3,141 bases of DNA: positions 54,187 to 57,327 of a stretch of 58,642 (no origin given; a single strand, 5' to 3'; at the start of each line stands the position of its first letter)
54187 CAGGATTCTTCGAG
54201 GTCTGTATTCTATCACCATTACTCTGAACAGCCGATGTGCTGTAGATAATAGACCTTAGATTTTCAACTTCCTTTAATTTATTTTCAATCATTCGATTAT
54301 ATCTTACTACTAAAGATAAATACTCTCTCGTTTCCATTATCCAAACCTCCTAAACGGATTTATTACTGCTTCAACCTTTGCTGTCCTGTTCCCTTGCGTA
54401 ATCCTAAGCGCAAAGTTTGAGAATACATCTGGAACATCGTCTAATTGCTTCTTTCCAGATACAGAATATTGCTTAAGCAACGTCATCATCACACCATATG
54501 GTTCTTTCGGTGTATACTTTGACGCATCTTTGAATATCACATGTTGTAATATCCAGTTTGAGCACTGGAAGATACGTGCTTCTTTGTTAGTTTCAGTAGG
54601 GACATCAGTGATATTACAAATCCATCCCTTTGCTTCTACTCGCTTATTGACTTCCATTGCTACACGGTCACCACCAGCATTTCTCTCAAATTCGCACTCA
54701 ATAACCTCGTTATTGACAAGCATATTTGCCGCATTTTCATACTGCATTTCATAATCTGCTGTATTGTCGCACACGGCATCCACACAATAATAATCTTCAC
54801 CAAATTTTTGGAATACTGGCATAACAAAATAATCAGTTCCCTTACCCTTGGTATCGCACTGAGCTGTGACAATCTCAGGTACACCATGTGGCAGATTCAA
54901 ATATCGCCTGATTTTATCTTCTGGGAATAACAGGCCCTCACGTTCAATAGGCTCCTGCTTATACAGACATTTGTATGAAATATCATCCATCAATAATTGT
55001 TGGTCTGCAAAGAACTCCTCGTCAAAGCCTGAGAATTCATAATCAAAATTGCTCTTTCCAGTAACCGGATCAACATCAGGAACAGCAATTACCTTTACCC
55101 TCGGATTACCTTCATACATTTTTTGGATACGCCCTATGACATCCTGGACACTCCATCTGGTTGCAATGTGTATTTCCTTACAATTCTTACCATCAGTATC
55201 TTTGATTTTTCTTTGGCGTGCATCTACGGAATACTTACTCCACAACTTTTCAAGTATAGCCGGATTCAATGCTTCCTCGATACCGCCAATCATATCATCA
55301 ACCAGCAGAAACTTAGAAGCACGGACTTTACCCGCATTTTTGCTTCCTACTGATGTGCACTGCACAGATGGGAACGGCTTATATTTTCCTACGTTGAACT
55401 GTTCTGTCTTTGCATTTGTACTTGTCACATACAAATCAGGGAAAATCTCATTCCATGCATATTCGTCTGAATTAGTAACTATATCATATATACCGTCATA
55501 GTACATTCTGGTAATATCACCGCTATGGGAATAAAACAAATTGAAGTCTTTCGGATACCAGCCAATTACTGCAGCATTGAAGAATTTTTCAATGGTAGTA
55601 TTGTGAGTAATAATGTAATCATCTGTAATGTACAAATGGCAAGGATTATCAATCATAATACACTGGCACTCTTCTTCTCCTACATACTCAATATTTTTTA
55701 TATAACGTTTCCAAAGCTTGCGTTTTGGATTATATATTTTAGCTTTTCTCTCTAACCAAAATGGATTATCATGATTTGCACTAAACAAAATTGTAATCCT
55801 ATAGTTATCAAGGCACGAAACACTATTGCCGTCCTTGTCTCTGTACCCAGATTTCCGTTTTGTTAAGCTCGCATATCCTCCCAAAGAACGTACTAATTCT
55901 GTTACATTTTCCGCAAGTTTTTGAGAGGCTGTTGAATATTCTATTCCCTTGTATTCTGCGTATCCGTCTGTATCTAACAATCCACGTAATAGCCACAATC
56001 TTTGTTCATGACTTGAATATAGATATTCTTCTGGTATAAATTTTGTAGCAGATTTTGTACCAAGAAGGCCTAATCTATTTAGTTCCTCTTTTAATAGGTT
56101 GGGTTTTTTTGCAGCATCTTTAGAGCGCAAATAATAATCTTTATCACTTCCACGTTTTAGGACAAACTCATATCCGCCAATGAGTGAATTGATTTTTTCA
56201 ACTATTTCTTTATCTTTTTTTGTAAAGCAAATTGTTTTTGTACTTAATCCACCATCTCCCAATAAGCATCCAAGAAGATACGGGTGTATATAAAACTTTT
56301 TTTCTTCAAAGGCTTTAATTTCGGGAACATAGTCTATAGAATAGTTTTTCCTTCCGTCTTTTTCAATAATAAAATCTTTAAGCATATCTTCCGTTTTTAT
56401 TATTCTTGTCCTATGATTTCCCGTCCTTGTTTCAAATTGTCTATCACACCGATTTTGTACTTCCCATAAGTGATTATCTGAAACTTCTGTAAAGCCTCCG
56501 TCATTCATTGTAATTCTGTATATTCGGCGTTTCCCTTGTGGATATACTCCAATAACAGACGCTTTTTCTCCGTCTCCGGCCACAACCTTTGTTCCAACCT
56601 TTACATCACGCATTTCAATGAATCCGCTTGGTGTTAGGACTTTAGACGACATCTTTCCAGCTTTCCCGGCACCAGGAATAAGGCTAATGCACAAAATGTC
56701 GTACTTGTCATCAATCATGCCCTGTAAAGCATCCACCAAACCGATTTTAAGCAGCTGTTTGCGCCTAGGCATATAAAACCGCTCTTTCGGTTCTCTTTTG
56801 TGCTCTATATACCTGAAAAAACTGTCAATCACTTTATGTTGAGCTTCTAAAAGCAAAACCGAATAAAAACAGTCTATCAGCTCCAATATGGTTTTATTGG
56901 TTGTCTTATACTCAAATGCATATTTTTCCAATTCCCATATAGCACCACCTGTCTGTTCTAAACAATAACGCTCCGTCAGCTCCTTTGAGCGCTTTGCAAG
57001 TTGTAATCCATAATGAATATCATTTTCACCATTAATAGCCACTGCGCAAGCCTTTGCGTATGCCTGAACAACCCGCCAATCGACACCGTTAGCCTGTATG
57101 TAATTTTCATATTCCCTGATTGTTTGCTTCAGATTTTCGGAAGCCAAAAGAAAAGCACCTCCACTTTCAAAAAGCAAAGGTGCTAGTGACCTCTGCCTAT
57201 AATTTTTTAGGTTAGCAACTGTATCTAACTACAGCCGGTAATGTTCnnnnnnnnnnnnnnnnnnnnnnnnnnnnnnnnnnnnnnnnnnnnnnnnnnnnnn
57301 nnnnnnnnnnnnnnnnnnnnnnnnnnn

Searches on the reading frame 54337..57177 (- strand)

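Call 12: search_protein_families(library=pfam, proteins=[window:54337-57177:-], max_evalue=0.01)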
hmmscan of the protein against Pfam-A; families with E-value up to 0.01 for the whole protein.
window:54337-57177:- (946 aa): 4 families
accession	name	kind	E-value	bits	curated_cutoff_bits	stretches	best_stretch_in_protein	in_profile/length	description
PF14528.11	LAGLIDADG_3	-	8.3e-11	42.4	22.5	1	391-446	1-56/82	LAGLIDADG-like domain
PF22530.2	Terminase-T7_RNaseH-like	-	8.2e-06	26.5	27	1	775-877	2-103/108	Terminase Bacteriophage T7, Ribonuclease H-like domain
PF05204.19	Hom_end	-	4e-05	24.1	21.1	1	381-463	2-84/110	Homing endonuclease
PF17289.8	Terminase_6C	-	0.00015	22.3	22.6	1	778-873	8-101/155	Terminase RNaseH-like domain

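Call 13: search_protein_families(library=phrogs, proteins=[window:54337-57177:-], max_evalue=0.001)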
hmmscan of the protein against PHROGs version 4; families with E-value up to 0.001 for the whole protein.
window:54337-57177:- (946 aa): 10 families
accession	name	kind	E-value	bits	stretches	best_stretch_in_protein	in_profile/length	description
phrog_38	-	head and packaging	2.7e-43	149.7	1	527-932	319-709/760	terminase large subunit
phrog_19299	-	head and packaging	4.9e-37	128.7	1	164-529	23-388/702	terminase large subunit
phrog_36964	-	head and packaging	8.2e-26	91.3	1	171-542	90-446/890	terminase large subunit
phrog_510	-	DNA, RNA and nucleotide metabolism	8.8e-25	88.5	1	187-412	422-632/667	DNA primase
phrog_30251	-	head and packaging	3.7e-22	79.4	1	570-914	116-448/799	terminase large subunit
phrog_15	-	head and packaging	2.6e-17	63.5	1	167-414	73-315/1330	terminase large subunit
phrog_50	-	DNA, RNA and nucleotide metabolism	1.1e-16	62.1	1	97-316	17-212/570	DnaC-like helicase loader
phrog_5573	-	head and packaging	6.9e-11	43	1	721-885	35-197/250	terminase large subunit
phrog_4645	-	DNA, RNA and nucleotide metabolism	1.1e-09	38.9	1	261-482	72-300/308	endonuclease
phrog_4758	-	head and packaging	2e-07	31.6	1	531-700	76-234/243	terminase large subunit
